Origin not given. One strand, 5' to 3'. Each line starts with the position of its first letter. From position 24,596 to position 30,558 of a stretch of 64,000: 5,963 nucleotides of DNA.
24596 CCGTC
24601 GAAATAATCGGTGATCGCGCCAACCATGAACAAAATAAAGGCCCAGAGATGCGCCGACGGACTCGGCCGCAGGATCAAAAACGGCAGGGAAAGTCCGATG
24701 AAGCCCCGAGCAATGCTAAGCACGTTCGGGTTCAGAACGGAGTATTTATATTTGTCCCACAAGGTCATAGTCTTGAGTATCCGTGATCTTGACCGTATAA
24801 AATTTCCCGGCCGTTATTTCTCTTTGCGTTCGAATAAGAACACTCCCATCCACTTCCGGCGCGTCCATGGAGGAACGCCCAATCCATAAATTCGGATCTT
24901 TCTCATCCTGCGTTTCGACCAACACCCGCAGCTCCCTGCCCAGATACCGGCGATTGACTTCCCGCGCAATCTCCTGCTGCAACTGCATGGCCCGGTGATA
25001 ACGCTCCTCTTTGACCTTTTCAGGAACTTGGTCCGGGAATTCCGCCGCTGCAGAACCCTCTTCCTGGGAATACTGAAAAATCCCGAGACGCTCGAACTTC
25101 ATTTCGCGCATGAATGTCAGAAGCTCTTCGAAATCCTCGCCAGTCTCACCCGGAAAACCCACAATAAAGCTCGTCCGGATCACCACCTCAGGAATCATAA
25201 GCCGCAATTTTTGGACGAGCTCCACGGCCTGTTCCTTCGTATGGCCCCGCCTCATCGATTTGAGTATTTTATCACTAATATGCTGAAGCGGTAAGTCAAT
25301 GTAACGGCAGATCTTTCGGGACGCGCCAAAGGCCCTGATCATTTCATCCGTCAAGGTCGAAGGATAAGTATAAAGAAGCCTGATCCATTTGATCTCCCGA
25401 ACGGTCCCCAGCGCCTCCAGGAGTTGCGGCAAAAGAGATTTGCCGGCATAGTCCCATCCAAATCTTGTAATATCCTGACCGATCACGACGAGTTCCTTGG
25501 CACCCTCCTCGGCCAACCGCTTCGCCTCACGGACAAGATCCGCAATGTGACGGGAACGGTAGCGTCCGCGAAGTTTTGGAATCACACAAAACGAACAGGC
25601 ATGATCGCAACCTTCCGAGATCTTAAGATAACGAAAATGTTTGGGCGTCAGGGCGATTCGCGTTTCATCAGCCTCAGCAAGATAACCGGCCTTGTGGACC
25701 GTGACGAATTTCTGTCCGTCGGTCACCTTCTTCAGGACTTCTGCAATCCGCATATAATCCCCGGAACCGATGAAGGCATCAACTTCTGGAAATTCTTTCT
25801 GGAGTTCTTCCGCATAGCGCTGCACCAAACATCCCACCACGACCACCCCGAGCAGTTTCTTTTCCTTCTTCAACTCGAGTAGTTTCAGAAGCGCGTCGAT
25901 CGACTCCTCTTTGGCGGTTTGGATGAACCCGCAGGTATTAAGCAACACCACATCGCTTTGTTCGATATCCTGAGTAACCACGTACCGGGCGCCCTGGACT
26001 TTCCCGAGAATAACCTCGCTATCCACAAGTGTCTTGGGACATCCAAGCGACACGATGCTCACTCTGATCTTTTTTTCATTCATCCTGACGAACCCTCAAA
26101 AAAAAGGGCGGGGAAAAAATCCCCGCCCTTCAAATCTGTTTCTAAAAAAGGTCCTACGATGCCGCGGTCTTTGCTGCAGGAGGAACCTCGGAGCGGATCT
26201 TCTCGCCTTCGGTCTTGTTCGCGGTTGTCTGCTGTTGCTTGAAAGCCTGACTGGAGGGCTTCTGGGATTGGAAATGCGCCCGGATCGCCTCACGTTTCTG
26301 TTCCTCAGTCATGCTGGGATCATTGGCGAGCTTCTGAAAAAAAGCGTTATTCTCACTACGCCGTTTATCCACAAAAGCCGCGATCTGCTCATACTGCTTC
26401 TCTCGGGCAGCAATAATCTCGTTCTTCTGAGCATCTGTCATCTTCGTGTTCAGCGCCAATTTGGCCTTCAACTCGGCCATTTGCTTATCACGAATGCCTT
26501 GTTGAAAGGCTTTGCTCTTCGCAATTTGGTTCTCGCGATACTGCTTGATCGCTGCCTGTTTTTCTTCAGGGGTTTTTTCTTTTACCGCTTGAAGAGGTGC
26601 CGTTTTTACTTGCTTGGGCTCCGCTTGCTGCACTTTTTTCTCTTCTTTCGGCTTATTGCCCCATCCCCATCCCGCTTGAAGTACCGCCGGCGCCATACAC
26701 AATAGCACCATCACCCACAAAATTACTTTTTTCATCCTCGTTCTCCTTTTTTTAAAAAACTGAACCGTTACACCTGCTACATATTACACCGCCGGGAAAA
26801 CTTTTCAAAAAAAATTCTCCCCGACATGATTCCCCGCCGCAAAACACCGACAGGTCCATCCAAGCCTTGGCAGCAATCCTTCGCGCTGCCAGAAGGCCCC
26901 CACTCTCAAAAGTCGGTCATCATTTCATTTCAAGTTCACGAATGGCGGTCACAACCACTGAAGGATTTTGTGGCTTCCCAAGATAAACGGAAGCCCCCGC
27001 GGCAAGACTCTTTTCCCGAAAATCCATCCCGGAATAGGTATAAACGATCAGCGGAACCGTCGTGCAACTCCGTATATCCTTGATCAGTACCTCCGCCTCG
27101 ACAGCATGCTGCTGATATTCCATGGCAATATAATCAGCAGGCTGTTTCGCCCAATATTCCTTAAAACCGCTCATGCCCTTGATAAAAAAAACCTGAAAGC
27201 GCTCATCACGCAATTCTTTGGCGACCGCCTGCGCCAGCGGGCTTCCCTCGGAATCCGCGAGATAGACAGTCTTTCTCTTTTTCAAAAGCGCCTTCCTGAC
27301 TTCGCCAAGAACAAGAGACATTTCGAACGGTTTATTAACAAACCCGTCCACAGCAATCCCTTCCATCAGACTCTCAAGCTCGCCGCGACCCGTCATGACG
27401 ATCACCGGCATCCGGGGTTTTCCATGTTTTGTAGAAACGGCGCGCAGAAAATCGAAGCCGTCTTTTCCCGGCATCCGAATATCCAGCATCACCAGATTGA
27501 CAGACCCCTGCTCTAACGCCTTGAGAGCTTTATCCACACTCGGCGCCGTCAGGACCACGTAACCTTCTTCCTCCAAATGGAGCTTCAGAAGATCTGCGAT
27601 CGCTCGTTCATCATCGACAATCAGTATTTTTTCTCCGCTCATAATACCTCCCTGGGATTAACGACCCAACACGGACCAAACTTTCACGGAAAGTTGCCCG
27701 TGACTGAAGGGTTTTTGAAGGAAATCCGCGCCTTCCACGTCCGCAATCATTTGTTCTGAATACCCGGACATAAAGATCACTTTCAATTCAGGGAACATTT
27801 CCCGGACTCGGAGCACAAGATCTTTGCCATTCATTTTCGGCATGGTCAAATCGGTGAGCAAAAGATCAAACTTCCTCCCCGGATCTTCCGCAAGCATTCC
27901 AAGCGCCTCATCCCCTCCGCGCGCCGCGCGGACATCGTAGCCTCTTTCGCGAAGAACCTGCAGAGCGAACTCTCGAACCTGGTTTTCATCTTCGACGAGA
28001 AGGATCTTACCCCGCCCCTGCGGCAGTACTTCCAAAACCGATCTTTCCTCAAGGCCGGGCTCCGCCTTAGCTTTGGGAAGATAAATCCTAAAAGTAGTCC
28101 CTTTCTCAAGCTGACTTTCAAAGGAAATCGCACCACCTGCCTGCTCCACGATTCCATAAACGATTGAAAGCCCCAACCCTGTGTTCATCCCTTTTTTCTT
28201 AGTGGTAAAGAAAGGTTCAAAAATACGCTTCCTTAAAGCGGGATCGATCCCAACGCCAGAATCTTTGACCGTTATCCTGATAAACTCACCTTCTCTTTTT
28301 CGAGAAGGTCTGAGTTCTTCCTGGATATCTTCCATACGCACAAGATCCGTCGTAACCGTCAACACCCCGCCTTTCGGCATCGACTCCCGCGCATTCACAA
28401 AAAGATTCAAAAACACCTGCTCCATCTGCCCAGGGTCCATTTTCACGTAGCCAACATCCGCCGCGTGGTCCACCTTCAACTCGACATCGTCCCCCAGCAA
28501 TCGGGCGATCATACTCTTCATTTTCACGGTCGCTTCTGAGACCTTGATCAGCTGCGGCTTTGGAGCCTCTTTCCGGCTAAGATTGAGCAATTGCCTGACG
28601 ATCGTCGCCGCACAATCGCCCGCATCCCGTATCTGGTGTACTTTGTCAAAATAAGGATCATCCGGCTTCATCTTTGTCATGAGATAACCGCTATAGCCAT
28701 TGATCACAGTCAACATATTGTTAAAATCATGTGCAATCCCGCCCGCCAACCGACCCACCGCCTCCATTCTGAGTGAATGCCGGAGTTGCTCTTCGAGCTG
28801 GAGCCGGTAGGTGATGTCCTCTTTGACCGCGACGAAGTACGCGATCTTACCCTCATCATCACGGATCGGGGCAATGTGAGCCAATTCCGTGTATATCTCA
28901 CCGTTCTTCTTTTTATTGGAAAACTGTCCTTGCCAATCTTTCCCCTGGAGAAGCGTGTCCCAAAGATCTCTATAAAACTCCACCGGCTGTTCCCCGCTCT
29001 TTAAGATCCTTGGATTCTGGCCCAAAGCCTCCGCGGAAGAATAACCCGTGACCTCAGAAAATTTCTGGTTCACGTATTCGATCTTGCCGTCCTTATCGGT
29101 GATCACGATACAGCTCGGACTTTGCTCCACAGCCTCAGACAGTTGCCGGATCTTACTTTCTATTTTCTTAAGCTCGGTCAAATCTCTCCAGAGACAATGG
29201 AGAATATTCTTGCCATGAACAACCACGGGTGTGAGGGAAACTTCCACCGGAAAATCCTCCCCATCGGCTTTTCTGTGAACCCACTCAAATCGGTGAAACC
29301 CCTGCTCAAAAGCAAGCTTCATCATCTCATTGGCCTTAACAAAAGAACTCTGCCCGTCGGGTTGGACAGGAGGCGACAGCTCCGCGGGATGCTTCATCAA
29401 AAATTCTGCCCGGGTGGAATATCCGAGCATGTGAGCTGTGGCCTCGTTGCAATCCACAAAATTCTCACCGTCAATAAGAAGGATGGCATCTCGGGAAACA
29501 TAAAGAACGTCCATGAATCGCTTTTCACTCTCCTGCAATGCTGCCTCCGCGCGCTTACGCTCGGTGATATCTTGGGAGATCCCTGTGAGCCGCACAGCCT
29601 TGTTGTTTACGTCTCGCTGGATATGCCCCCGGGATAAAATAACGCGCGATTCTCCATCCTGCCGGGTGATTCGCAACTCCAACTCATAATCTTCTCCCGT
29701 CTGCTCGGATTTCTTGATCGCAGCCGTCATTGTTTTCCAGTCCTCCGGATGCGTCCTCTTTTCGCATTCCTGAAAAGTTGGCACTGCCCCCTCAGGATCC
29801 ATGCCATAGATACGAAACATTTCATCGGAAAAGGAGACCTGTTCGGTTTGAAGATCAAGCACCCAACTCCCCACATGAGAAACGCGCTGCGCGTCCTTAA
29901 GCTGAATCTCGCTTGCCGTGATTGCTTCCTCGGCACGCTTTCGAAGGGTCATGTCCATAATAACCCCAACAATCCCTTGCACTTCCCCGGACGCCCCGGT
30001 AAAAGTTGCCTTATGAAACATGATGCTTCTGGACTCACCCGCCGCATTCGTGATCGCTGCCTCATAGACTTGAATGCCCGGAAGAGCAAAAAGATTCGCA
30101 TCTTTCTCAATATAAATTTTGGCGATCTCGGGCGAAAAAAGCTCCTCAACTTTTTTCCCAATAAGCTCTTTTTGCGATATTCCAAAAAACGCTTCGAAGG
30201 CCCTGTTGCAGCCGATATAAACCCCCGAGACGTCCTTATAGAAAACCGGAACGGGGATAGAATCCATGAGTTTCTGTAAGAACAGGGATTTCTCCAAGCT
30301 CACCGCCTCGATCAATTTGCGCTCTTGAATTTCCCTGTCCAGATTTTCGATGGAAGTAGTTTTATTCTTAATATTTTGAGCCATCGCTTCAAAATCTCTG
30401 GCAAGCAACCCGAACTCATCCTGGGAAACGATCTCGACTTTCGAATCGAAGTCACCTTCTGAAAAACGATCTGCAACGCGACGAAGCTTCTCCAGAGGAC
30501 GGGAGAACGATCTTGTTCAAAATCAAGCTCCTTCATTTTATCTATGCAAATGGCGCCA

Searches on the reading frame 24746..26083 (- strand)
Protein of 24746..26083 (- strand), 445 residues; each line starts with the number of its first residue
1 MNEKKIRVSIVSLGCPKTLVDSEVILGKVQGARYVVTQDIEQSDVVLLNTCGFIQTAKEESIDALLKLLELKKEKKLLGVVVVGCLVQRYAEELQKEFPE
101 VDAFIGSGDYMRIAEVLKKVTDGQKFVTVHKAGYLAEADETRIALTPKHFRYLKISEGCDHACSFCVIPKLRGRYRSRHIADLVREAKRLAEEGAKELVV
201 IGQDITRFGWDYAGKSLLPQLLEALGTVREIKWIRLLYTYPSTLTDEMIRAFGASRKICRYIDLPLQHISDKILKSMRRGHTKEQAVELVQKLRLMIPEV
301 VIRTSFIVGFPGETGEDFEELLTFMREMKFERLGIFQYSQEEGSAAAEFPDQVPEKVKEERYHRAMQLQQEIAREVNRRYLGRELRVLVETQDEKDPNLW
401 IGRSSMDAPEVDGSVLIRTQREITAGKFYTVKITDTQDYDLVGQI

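Call 18: search_protein_families(library=pfam, proteins=[window:24746-26083:-], max_evalue=0.01)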
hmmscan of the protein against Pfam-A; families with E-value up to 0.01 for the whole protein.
window:24746-26083:- (445 aa): 4 families
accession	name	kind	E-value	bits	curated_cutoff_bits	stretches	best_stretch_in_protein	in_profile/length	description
PF04055.27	Radical_SAM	-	9.5e-28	97.9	29.5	1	154-324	2-165/166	Radical SAM superfamily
PF00919.26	UPF0004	-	2.7e-24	85.5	27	1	7-106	1-98/98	Uncharacterized protein family UPF0004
PF18693.7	TRAM_2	-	9.6e-21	74.2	27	1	382-445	2-62/63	TRAM domain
PF01938.26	TRAM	-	2.3e-05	24.6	21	1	378-445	1-60/61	TRAM domain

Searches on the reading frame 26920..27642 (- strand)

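Call 18: search_protein_families(library=pfam, proteins=[window:26920-27642:-], max_evalue=0.01)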
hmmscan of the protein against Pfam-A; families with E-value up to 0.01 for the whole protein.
window:26920-27642:- (240 aa): 2 families
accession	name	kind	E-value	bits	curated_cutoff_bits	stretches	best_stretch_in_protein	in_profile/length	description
PF00072.30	Response_reg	-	4.7e-30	104.5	30.2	2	6-111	1-106/111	Response regulator receiver domain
PF20274.4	cREC_REC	-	0.00043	21.4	27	1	7-78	3-65/88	Cyclic-phosphate processing Receiver domain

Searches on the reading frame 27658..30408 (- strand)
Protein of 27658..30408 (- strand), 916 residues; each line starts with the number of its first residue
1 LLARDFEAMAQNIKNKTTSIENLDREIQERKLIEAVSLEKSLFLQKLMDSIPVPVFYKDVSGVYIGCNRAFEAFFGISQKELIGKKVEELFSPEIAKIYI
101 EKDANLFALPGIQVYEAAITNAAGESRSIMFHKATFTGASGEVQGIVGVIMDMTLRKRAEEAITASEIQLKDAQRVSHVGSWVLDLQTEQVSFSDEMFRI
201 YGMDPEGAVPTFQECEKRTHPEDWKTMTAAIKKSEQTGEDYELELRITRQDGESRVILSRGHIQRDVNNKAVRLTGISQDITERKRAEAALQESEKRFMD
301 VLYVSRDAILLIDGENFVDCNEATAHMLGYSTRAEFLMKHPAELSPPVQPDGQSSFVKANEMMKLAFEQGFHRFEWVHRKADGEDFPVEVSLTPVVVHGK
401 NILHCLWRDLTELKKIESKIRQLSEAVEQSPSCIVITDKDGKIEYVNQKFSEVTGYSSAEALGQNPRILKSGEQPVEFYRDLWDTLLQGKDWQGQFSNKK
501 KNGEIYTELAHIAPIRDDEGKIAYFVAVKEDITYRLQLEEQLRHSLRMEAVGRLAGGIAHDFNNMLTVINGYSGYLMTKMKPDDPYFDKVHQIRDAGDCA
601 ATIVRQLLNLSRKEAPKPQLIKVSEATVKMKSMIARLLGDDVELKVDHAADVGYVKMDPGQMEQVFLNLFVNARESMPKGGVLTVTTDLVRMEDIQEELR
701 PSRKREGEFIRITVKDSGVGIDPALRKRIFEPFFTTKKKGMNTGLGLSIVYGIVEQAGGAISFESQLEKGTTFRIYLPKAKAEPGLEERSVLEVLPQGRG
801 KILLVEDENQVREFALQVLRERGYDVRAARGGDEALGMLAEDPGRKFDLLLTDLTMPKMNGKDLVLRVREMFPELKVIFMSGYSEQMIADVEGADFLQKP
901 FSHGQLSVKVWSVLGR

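Call 18: search_protein_families(library=pfam, proteins=[window:27658-30408:-], max_evalue=0.01)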
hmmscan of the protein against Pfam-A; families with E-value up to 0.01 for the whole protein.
window:27658-30408:- (916 aa): 9 families
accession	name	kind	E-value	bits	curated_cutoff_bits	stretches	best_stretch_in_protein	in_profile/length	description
PF13426.13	PAS_9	-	7.2e-48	161.6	27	3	431-533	1-102/103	PAS domain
PF00989.32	PAS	-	9.9e-40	135.5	22.6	3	422-532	2-113/113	PAS fold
PF08448.16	PAS_4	-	4.6e-37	127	23.1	2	49-158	2-110/110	PAS fold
PF08447.18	PAS_3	-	7.6e-35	119.5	25.6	2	191-277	2-88/89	PAS fold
PF13188.13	PAS_8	-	4.1e-23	80.9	21.8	3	422-464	2-41/65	PAS domain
PF02518.31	HATPase_c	-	8.7e-23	81.3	26.4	1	658-780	2-110/111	Histidine kinase-, DNA gyrase B-, and HSP90-like ATPase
PF00072.30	Response_reg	-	4.6e-19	69.1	30.2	1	802-907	1-107/111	Response regulator receiver domain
PF00512.31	HisKA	-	4.3e-06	27.1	26.9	1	552-615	3-65/66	His Kinase A (phospho-acceptor) domain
PF24820.1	Diguanyl_cycl_sensor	-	0.0013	19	28.1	0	433-465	8-40/109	Diguanylate cyclase-like sensor domain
